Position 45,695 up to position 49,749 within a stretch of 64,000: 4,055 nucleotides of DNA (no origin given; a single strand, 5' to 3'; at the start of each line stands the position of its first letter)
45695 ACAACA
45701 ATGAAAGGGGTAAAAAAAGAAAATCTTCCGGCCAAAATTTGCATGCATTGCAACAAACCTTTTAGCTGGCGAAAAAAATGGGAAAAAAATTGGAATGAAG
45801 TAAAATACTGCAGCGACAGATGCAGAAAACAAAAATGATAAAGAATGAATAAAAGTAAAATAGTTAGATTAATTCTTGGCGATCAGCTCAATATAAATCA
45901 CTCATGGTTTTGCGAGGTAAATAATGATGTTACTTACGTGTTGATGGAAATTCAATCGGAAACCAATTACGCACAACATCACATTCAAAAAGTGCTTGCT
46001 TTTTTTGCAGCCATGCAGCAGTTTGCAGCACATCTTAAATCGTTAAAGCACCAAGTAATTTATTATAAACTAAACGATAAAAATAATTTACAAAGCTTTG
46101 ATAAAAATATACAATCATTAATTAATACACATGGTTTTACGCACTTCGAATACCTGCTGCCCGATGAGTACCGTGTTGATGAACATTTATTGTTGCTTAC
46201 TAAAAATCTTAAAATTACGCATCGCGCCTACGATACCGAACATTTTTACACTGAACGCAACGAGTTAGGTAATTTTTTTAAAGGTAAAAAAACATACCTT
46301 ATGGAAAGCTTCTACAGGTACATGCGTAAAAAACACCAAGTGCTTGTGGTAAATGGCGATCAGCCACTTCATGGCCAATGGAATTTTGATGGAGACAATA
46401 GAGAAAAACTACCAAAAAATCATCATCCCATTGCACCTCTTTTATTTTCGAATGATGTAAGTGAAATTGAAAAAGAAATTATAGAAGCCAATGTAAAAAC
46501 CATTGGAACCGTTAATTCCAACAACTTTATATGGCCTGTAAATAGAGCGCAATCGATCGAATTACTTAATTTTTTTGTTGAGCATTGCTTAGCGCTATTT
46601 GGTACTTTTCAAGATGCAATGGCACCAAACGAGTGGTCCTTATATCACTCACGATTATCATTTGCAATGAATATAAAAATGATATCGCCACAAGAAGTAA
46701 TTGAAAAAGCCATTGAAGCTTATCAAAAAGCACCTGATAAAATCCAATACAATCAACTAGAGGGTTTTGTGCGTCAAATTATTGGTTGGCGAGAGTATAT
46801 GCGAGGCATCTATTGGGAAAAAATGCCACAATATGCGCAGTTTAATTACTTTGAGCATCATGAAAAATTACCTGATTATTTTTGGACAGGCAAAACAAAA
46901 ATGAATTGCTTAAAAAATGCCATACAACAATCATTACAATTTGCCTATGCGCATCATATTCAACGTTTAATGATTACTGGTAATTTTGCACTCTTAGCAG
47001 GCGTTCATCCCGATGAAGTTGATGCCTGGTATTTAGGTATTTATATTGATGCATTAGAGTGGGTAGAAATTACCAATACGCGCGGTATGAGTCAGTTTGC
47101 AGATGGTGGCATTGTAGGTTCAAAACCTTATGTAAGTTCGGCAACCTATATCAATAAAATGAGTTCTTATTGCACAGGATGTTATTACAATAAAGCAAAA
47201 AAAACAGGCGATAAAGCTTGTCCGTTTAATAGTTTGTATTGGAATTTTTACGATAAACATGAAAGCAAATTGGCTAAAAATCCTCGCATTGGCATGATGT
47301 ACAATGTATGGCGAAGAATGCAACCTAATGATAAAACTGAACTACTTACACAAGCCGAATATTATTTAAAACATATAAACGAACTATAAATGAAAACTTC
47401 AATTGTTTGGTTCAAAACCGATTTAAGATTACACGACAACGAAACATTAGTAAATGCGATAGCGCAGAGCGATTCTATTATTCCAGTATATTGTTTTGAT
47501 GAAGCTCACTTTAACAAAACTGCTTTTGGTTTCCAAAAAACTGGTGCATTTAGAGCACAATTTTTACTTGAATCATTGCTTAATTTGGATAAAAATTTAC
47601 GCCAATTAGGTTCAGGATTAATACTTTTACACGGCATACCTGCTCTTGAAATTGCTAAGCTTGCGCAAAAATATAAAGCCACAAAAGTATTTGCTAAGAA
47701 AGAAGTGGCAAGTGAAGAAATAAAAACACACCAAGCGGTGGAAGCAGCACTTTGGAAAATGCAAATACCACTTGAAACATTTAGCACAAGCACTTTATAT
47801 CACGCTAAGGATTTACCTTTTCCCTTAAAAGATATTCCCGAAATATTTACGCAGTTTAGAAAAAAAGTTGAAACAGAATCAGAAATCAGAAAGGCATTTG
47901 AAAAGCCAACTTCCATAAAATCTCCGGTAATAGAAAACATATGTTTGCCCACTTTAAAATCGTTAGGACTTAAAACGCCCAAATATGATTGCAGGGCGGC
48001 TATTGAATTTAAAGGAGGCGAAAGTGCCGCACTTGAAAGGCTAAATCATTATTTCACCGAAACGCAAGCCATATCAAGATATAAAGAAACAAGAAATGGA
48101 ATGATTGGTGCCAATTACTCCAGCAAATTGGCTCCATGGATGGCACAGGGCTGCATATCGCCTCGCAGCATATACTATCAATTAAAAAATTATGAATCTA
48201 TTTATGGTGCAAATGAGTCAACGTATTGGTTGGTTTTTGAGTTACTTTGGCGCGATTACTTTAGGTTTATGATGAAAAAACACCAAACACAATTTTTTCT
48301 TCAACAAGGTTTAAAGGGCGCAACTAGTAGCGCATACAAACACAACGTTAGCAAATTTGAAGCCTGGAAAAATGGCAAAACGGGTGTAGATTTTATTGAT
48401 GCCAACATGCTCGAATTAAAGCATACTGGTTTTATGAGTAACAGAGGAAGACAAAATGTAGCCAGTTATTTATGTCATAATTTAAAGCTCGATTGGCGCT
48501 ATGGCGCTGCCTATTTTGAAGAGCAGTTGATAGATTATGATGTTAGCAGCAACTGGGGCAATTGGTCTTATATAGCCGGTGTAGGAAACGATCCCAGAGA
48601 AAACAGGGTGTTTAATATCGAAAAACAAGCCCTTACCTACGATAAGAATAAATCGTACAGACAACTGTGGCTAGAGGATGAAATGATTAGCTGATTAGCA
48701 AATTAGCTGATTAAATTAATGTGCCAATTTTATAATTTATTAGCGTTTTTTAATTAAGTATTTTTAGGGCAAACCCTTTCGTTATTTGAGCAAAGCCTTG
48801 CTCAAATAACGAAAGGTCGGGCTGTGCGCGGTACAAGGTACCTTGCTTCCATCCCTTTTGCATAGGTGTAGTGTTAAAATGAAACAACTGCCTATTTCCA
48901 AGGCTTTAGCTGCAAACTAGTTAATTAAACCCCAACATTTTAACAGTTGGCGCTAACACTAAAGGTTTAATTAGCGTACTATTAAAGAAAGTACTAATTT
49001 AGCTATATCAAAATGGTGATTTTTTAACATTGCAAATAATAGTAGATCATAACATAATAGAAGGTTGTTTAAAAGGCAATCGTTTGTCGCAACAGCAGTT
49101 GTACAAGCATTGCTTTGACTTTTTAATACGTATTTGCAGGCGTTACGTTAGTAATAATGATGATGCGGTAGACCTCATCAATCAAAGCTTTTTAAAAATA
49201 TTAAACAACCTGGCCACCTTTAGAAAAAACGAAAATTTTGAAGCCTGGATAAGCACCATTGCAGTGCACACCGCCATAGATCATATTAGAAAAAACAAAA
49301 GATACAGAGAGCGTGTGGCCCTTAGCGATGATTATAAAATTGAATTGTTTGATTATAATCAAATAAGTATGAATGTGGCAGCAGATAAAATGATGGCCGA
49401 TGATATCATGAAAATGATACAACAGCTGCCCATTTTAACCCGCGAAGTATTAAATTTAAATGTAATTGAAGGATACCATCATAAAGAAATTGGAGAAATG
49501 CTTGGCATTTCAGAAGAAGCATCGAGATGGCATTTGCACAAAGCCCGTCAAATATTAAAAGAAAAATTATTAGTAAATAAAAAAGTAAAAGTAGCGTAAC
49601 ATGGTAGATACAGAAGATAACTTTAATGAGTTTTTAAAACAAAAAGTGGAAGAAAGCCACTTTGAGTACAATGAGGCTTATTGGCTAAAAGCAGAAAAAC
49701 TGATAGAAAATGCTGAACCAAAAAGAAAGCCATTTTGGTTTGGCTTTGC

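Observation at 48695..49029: Copy B of the GC-rich element: 19-bp perfect hairpin after cry-DASH, plus a distal 10-bp inverted repeat upstream of the ECF sigma gene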

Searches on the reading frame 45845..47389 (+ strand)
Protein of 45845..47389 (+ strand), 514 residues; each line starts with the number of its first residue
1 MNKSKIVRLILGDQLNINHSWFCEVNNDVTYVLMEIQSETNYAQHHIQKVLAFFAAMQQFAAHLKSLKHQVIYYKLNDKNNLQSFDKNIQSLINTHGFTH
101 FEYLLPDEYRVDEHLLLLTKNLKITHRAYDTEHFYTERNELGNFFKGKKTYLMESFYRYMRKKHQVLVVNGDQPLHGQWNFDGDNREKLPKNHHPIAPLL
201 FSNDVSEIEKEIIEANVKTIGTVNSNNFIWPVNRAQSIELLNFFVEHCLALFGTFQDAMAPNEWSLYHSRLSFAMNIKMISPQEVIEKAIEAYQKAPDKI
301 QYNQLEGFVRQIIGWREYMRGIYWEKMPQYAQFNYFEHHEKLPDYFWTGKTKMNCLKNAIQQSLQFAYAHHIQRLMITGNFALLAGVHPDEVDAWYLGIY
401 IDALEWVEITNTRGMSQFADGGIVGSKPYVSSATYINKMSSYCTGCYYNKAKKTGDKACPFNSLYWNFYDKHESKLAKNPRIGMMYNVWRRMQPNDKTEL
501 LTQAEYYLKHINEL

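Call 19: search_protein_families(library=pfam, proteins=[window:45845-47389:+])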
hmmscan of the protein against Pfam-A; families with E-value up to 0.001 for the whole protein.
window:45845-47389:+ (514 aa): 1 family
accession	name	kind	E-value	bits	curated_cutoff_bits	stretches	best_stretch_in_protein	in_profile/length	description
PF04244.19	DPRP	-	1.7e-69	234.5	22.1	1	8-228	1-224/224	Deoxyribodipyrimidine photo-lyase-related protein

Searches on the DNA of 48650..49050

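Call 18: search_rna_families(source=window, start=48650, end=49050, threshold=evalue, max_evalue=10)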
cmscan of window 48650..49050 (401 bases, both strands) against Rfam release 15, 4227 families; matches with E-value up to 10: 10.
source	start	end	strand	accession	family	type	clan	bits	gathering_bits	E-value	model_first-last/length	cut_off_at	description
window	48772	48818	-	RF00972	mir-651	Gene; miRNA;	-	18.6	106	0.49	1-86/86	no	mir-651 microRNA precursor family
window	48760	48857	-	RF01219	snoR100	Gene; snRNA; snoRNA; HACA-box;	-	17.2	50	0.79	1-116/116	no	Small nucleolar RNA snoR100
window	48700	48816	-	RF02607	AbsR25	Gene; sRNA;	-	17.1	47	1.5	1-164/164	no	Acinetobacter sRNA 25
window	48775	48817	+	RF03657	MIR6145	Gene; miRNA;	-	16.7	53.4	1.4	1-78/78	no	MIR6145 microRNA precursor family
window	48775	48816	-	RF04205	MIR2606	Gene; miRNA;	-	16.6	139.7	9.6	18-148/165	no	MIR2606 microRNA precursor family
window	48771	48820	-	RF03959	mir-303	Gene; miRNA;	-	16.4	77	5.3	1-70/70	no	mir-303 microRNA precursor family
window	48883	48942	+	RF02083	OrzO-P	Gene; antitoxin;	-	15.6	60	6.1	1-76/76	no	OrzO-P RNA antitoxin family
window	48763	48825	+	RF03308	MIR848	Gene; miRNA;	-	15.5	90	2.1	1-97/97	no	MIR848 microRNA precursor family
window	48774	48845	-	RF04350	Plastid-ndhJ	Cis-reg;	-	13.9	43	6.7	1-57/57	no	Plastid-ndhJ 3UTR RNA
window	48684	48696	+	RF01141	sR18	Gene; snRNA; snoRNA; CD-box;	-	10.7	45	6.9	44-56/56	no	Small nucleolar RNA sR18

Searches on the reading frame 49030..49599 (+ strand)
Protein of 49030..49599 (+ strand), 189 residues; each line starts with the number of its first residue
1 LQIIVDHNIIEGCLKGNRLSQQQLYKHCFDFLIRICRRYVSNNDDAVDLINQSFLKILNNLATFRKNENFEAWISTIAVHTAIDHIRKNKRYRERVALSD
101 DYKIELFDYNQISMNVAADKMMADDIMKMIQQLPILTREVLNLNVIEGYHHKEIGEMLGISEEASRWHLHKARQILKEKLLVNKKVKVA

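Call 19: search_protein_families(library=pfam, proteins=[window:49030-49599:+])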
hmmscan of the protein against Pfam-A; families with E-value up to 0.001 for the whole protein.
window:49030-49599:+ (189 aa): 4 families
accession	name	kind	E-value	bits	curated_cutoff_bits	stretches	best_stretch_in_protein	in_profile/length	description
PF04542.20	Sigma70_r2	-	2.7e-16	59.5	24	1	24-91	1-70/71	Sigma-70 region 2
PF08281.18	Sigma70_r4_2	-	2e-12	47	25.7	1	125-174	3-52/54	Sigma-70, region 4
PF07638.17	Sigma70_ECF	-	1.3e-10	41.9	21.1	1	9-180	7-183/185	ECF sigma factor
PF04545.22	Sigma70_r4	-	1.1e-06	28.5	24.1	1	130-177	2-49/50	Sigma-70, region 4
